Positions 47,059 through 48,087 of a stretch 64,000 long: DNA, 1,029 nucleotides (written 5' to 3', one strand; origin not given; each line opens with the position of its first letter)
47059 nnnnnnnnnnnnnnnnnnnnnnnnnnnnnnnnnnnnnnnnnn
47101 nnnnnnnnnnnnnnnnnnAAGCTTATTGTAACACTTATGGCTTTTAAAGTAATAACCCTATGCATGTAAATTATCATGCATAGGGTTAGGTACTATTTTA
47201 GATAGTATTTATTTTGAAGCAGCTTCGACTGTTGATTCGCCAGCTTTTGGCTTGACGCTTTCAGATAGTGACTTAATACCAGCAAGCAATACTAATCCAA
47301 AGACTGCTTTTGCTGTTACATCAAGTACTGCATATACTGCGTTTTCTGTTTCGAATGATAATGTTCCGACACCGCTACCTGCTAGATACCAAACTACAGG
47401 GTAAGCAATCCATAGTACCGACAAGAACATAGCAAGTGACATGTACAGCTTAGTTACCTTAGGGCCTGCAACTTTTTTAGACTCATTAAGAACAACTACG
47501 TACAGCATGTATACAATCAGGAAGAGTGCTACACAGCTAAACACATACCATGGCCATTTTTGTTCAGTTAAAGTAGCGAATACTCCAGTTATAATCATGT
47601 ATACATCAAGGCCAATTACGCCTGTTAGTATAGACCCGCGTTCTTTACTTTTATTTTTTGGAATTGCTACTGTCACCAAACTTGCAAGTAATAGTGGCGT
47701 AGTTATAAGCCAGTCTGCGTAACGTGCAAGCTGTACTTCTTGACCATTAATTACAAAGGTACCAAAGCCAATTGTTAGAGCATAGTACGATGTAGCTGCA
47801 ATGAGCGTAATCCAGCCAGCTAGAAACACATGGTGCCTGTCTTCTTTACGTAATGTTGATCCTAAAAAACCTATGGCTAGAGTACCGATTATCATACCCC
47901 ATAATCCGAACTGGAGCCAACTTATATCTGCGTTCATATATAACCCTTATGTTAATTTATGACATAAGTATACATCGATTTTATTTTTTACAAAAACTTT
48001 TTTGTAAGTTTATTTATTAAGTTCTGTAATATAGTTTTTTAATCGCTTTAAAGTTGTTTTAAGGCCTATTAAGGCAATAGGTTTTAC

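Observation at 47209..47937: Type-1 rhodopsin with D-T-S motif and no retinal-biosynthesis genes in view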

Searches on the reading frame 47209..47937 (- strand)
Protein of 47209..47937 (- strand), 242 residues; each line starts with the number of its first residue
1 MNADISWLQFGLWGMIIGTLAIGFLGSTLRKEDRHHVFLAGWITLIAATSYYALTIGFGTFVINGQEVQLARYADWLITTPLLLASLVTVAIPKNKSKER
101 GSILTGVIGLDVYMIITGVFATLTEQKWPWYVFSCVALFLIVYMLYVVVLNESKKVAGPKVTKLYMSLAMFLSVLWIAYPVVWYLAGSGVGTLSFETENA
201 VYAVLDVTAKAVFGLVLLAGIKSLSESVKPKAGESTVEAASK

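Call 3: search_protein_families(library=pfam, proteins=[window:47209-47937:-], max_evalue=0.01)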
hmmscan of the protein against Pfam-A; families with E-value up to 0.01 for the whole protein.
window:47209-47937:- (242 aa): 2 families
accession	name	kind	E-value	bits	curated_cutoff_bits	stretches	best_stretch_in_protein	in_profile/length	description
PF01036.24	Bac_rhodopsin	-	1.6e-47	162.3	24.6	1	4-222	3-222/224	Bacteriorhodopsin-like protein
PF07226.16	DUF1422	-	0.0001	22.7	23.2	1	96-171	3-75/114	Protein of unknown function (DUF1422)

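Call 4: search_solved_structures(query=window:47209-47937:-, max_evalue=0.001, show_alignments=3)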
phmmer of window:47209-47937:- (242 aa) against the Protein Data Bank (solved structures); distinct sequences matched with E-value up to 0.001: 179 (the best 60 are shown).
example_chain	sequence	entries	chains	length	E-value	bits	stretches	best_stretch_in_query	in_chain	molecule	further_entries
8anq_B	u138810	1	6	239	1.9e-34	122.6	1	7-222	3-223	Bacteriorhodopsin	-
6kfq_A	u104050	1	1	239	8.2e-32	114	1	6-226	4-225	Rhodopsin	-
3am6_A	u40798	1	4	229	9.1e-32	113.9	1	7-219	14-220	rhodopsin-2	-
8xx8_A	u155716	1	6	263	3.7e-31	111.9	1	5-228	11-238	Rhodopsin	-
6lm0_A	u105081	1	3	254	1.1e-30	110.3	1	7-227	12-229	Rhodopsin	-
6wp8_A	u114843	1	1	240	4.6e-30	108.3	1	6-231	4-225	Proton-pumping rhodopsin chloride pump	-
4fbz_A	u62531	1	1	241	6.3e-30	107.9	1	5-232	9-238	deltarhodopsin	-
1uaz_A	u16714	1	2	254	2.8e-29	105.7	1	5-234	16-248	archaerhodopsin-1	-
7zy3_A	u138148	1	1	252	3.2e-29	105.5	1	5-234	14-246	Archaerhodopsin-3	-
6xl3_A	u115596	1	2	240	6.8e-29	104.5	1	6-231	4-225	Mastigocladopsis repens rhodopsin chloride pump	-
6k6i_A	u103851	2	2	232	6.8e-29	104.5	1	6-231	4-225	Cyanobacterial chloride importer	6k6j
6gux_A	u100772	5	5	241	8.7e-28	100.8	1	5-227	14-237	Archaerhodopsin-3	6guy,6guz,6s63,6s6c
6lm1_A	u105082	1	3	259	1.2e-27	100.4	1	8-223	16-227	Rhodopsin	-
6k6k_A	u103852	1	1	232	1.6e-27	99.9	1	6-231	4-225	Cyanobacterial chloride importer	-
1vgo_A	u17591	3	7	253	3.2e-27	99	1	5-234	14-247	Archaerhodopsin 2 | Archaerhodopsin-2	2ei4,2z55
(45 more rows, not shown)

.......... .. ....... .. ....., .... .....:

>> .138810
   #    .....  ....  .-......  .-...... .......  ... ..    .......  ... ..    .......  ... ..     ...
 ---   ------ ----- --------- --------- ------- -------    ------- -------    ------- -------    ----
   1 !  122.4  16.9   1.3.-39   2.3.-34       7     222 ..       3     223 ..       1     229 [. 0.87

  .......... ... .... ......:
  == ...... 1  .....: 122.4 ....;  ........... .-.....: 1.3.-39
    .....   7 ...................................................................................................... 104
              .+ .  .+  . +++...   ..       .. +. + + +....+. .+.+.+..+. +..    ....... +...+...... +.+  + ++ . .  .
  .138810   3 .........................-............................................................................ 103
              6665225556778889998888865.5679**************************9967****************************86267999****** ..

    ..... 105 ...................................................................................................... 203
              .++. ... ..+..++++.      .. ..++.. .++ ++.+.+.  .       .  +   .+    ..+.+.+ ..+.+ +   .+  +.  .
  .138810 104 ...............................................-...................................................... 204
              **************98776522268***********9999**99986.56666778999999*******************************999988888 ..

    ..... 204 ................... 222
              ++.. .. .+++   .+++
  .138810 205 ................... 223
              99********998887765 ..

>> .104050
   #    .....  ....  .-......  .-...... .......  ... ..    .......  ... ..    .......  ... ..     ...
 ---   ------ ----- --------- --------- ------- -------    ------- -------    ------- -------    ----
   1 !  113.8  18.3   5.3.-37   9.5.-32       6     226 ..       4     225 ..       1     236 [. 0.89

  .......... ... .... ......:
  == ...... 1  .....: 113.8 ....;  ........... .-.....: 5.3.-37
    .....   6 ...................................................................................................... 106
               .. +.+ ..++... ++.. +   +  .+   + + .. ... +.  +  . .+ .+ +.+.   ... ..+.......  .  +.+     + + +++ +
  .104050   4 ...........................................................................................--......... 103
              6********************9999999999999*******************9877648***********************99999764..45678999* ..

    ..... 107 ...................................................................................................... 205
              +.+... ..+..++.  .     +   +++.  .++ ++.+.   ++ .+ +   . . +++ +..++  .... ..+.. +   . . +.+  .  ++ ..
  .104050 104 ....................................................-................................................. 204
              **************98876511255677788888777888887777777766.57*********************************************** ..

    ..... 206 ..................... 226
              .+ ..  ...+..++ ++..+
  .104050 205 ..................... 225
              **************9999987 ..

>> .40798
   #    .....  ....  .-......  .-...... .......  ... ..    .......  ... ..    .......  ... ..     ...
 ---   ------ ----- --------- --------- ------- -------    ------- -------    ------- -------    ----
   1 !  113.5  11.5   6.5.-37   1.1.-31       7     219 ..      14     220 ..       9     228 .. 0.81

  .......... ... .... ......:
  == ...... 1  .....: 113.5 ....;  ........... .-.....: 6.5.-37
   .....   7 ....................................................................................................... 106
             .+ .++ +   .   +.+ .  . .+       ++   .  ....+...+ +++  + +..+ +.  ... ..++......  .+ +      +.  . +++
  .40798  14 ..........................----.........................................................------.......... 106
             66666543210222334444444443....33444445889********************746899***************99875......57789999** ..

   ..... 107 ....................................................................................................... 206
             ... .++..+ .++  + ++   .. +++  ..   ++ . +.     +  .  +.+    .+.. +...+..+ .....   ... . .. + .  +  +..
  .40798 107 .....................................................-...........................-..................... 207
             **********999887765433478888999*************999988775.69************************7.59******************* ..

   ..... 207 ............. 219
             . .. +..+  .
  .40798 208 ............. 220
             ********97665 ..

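Call 7: find_homologous_proteins(query=window:47209-47937:-, max_evalue=1e-10)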
Query window:47209-47937:- (242 aa): 54 proteins with E <= 1e-10 among 3747 candidates.
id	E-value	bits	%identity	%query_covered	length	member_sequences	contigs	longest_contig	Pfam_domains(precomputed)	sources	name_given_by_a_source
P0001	5.1e-150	516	100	100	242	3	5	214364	PF01036.25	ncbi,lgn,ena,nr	ncbi:DUF1422 family protein [bacterium]|nr:DUF1422 family protein [bacterium] NBX97691.1 DUF1422 fam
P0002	2.3e-122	425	82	98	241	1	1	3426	PF01036.25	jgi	jgi:bacteriorhodopsin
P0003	3.0e-117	408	78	100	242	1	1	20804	PF01036.25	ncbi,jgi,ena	ncbi:MAG: bacteriorhodopsin [bacterium]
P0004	1.1e-108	380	71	100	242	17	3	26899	PF01036.25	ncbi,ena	ncbi:MAG: bacteriorhodopsin [Candidatus Saccharibacteria bacterium]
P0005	5.5e-104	365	68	97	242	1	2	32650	PF01036.25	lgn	-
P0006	6.2e-100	352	65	100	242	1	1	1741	PF01036.25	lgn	-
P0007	3.2e-98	346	65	98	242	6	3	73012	PF01036.25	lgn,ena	-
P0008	9.8e-97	341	67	98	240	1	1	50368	PF01036.25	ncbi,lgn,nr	ncbi:bacteriorhodopsin [Candidatus Saccharibacteria bacterium]|nr:bacteriorhodopsin [Candidatus Sacc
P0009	7.3e-92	325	60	100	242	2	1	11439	PF01036.25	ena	-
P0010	6.2e-82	293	57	100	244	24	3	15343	PF01036.25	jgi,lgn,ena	-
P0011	1.3e-81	292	58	100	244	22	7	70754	PF01036.25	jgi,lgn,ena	jgi:bacteriorhodopsin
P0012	1.6e-75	272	55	99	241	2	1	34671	PF01036.25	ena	-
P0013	6.1e-71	257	56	98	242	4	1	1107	PF01036.25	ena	-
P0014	2.5e-70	255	53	98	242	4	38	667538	PF01036.25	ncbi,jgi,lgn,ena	-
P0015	3.0e-70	255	56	98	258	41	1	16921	PF01036.25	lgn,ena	-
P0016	1.6e-67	246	53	98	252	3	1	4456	PF01036.25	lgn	-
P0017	1.2e-64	236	52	98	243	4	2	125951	PF01036.25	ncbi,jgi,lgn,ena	jgi:bacteriorhodopsin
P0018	2.9e-64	235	52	98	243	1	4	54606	PF01036.25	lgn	-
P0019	8.8e-64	233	51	98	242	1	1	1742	PF01036.25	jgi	jgi:bacteriorhodopsin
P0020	2.2e-63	232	49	100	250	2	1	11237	PF01036.25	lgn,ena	-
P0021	8.0e-60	221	48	100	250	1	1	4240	PF01036.25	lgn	-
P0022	4.5e-56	208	46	95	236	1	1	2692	PF01036.25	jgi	jgi:bacteriorhodopsin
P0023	4.7e-45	172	59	58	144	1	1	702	PF01036.25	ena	-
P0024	7.9e-41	158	38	98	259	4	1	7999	PF01036.25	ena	-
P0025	1.9e-37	147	38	90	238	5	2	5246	PF01036.25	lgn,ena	-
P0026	1.1e-35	141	50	64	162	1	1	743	PF01036.25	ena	-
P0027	1.4e-35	141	38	90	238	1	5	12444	PF01036.25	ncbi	ncbi:MAG: bacteriorhodopsin [Ktedonobacteraceae bacterium]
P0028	2.3e-33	134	40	94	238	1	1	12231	PF01036.25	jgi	-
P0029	4.6e-33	133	39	84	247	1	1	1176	PF01036.25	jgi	jgi:bacteriorhodopsin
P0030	2.3e-32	131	39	93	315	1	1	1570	PF01036.25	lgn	-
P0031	3.9e-32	130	39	84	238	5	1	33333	PF01036.25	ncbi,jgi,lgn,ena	-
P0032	1.5e-31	128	37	93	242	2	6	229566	PF01036.25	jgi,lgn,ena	jgi:bacteriorhodopsin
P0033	2.1e-31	127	36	94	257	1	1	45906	PF01036.25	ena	-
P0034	4.7e-31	126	40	90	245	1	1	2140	PF01036.25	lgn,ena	-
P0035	2.0e-28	118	34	98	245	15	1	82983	PF01036.25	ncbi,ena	-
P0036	2.7e-28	117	33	98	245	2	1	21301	PF01036.25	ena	-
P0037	1.2e-27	115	36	90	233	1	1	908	PF01036.25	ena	-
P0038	2.2e-27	114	33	90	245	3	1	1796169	PF01036.25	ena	-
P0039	2.3e-27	114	34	80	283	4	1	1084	PF01036.25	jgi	jgi:bacteriorhodopsin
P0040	3.5e-27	114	34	79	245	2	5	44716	PF01036.25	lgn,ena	-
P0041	1.3e-26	112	38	83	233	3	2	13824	PF01036.25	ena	-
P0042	4.4e-26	110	34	80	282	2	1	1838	PF01036.25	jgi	jgi:bacteriorhodopsin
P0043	7.0e-25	106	35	91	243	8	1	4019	PF01036.25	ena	-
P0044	4.3e-24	104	35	93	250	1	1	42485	PF01036.25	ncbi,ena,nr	ncbi:rhodopsin [Halobacteriales archaeon QS_1_67_19]|nr:MAG: rhodopsin [Halobacteriales archaeon QS_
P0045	6.1e-24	103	34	90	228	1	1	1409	PF01036.25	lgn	-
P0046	2.0e-23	101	35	83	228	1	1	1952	PF01036.25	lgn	-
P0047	2.9e-23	101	35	88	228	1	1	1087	PF01036.25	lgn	-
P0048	5.2e-23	100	33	96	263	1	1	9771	PF01036.25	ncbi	ncbi:MAG: bacteriorhodopsin [Haloferacaceae archaeon]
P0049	5.5e-23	100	35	86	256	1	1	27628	PF01036.25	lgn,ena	-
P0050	2.8e-22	98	35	83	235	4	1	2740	PF01036.25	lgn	-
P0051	1.1e-21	96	32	92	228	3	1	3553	PF01036.25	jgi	-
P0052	1.9e-21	95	35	86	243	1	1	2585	PF01036.25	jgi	jgi:sensory rhodopsin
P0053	3.0e-21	94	34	96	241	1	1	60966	PF01036.25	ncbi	ncbi:MAG: bacteriorhodopsin [Halobacteriaceae archaeon]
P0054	1.5e-19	89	36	80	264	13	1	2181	PF01036.25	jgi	-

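Call 11: find_encoding_contigs(protein=P0001, flank=10000, max_places=6)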
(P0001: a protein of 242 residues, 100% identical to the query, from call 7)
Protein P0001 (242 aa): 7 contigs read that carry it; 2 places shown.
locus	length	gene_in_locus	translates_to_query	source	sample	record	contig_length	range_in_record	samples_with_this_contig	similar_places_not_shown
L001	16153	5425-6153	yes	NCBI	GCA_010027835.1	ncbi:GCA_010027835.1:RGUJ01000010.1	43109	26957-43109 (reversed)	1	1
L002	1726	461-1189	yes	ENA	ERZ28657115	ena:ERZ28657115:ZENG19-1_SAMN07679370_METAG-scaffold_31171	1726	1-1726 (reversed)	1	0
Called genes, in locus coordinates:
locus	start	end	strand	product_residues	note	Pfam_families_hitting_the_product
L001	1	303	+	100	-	?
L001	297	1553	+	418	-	PF08245:Mur_ligase_M, PF02875:Mur_ligase_C (faint)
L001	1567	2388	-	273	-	PF00763:THF_DHG_CYH, PF02882:THF_DHG_CYH_C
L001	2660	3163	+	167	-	-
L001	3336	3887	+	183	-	-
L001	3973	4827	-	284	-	PF20376:DUF6671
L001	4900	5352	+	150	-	PF10604:Polyketide_cyc2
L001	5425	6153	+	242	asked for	PF01036:Bac_rhodopsin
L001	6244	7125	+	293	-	PF01370:Epimerase, PF13460:NAD_binding_10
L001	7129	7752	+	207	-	PF05368:NmrA (weak), PF13460:NAD_binding_10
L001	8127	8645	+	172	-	PF00293:NUDIX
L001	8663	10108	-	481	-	PF13091:PLDc_2, PF00614:PLDc (faint), PF13091:PLDc_2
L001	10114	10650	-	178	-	PF13560:HTH_31 (weak)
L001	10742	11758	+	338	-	PF01565:FAD_binding_4, PF02873:MurB_C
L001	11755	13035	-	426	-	PF00464:SHMT, PF00155:Aminotran_1_2 (weak)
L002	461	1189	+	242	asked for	PF01036:Bac_rhodopsin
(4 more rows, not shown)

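Call 13: find_related_loci(query=A1, collection=genome_contigs, flank=10000)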
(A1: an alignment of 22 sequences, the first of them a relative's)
Query A1 (242 aa) in genome_contigs; peptide patterns used: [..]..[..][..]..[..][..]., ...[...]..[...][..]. (x = any residue, [..] = any of these).
334 stretches matched a pattern; 291 encode a relative of the query (tblastn E <= 1e-3); the best 80 are kept; 80 distinct loci.
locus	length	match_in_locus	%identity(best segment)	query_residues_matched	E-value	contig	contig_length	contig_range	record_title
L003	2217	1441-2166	78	1-242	2e-132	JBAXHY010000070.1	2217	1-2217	MAG: bacterium isolate ELA335 MAG335_70, whole genome shotgun sequence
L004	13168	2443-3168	71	1-242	2e-115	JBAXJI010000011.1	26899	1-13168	MAG: Candidatus Saccharibacteria bacterium isolate ELA371 MAG371_11, whole genome shotgun sequence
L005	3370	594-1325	58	1-242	1e-90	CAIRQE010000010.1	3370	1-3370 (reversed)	uncultured bacterium isolate KR2_bin-0756 genome assembly, contig: bin-0756:010/136, whole genome shotgun sequence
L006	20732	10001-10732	57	1-242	3e-89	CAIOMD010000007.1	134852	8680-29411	uncultured Candidatus Saccharibacteria bacterium isolate AM-lipid-02-D3_bin-0353 genome assembly, contig: bin-0353:07/13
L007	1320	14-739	49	7-242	1e-77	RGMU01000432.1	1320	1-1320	MAG: Chitinophagia bacterium isolate WB8_1A_246 contig_100_431, whole genome shotgun sequence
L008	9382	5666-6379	56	6-242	7e-65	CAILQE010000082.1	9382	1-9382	uncultured Candidatus Saccharibacteria bacterium isolate KR2_bin-0178 genome assembly, contig: bin-0178:82/85, whole gen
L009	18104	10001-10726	54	7-242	2e-71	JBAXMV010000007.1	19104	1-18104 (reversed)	MAG: bacterium isolate ELA462 MAG462_7, whole genome shotgun sequence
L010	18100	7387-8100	53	6-242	2e-67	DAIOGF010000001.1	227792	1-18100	MAG TPA_asm: Candidatus Saccharibacteria bacterium isolate CTOTU22708 NODE_2_length_227792_cov_12.179453, whole genome s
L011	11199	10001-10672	40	15-235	6e-46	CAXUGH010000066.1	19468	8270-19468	MAG TPA_asm: uncultured Ktedonobacteraceae bacterium isolate public_SRR14722304_metawrap_bin.2 genome assembly, contig:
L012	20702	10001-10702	39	5-236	2e-44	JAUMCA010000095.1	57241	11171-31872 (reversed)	MAG: Thermoleophilia bacterium isolate P_THER2 NODE_576_length_57241_cov_1.550618, whole genome shotgun sequence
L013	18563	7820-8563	48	1-242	3e-58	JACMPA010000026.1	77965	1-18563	MAG: Candidatus Saccharibacteria bacterium isolate LF-bin-299 FL-bin-299-contig-k141_1790977, whole genome shotgun seque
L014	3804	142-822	40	6-226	1e-40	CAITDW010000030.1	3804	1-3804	uncultured Candidatus Saccharibacteria bacterium isolate Umea3_bin-0930 genome assembly, contig: bin-0930:030/259, whole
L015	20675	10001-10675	41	6-235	4e-39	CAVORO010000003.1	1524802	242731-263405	MAG: Miltoncostaeaceae bacterium isolate MFD09964.bin.2.159 genome assembly, contig: contig_320, whole genome shotgun se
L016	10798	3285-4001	35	7-242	1e-38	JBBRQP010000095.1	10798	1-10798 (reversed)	MAG: Gloeobacterales cyanobacterium isolate metawrap_la1_52 W_la1_52_k141_685489L_10798_cov_23.3364, whole genome shotgu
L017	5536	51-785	38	7-242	3e-38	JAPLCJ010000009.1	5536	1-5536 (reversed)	MAG: Solirubrobacterales bacterium isolate LacPavin_0818_WC50_MAG_60_18 LacPavin_0818_WC50_scaffold_645247, whole genome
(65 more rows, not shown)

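Call 23: search_protein_families(library=ncbifam, proteins=[window:47209-47937:-], max_evalue=0.001)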
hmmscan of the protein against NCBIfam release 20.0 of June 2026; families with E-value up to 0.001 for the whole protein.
window:47209-47937:- (242 aa): 1 family
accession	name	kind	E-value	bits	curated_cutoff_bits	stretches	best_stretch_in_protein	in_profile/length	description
NF008278.0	PRK11056.1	equivalog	7.9e-07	29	127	1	96-172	5-78/120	YijD family membrane protein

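Call 33: find_related_loci(query=A1, collection=metagenome_contigs, flank=6000)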
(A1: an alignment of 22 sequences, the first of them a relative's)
Query A1 (242 aa) in metagenome_contigs; peptide patterns used: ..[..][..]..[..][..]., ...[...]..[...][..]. (x = any residue, [..] = any of these).
564 stretches matched a pattern; 350 encode a relative of the query (tblastn E <= 1e-3); the best 80 are kept; 80 distinct loci.
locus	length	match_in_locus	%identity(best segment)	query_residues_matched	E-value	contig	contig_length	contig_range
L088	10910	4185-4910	78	1-242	2e-125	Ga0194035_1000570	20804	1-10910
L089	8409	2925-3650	71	1-242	4e-115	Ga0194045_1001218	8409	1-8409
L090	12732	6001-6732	58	1-242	4e-90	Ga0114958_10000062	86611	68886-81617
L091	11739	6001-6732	57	1-242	5e-90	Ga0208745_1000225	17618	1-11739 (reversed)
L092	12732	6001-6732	58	1-242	8e-90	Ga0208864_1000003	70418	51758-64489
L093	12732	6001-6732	57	1-242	5e-89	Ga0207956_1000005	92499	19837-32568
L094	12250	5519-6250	57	1-242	9e-89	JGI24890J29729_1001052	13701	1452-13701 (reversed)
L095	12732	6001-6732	57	1-242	2e-88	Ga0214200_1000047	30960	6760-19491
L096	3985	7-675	60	22-242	2e-86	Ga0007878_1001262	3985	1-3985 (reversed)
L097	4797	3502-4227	49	7-242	3e-72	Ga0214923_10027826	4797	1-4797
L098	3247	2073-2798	54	7-242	4e-72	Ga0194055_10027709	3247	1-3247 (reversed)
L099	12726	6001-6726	54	7-242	1e-71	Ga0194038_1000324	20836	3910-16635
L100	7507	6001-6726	53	7-242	5e-68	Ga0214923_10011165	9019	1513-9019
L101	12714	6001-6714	53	6-242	8e-68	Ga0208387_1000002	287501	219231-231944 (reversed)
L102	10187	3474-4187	56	6-242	1e-65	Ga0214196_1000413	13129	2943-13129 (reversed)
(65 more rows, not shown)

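Call 61: predict_structure(alignment_id=A1)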
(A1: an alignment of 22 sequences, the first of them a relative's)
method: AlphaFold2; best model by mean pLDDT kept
length: 242 residues; sequences in the alignment: 22
mean_pLDDT: 90.9   pTM: 0.87
mean pLDDT of the five models: 90.9, 90.8, 90.0, 89.5, 89.2
residues with pLDDT >= 90: 178; 70-90: 53; 50-70: 9; < 50: 2
segments of 3 or more residues with pLDDT < 50: none
pLDDT, mean of each block of 10 residues (from residue 1): 73 97 96 96 97 91 83 94 96 93 96 92 85 92 96 95 96 86 69 80 95 97 95 92 87
secondary structure, 60 per line:
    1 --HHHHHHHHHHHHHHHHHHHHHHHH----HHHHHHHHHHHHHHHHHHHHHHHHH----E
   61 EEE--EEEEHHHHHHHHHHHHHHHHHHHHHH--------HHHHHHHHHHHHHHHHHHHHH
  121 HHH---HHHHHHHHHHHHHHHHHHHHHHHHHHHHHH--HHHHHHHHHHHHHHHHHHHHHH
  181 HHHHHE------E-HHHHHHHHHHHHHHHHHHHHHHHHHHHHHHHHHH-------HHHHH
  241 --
elements in order: H3-26 H31-55 E60-63 E66-69 H70-91 H100-123 H127-156 H159-185 H195-228 H236-240
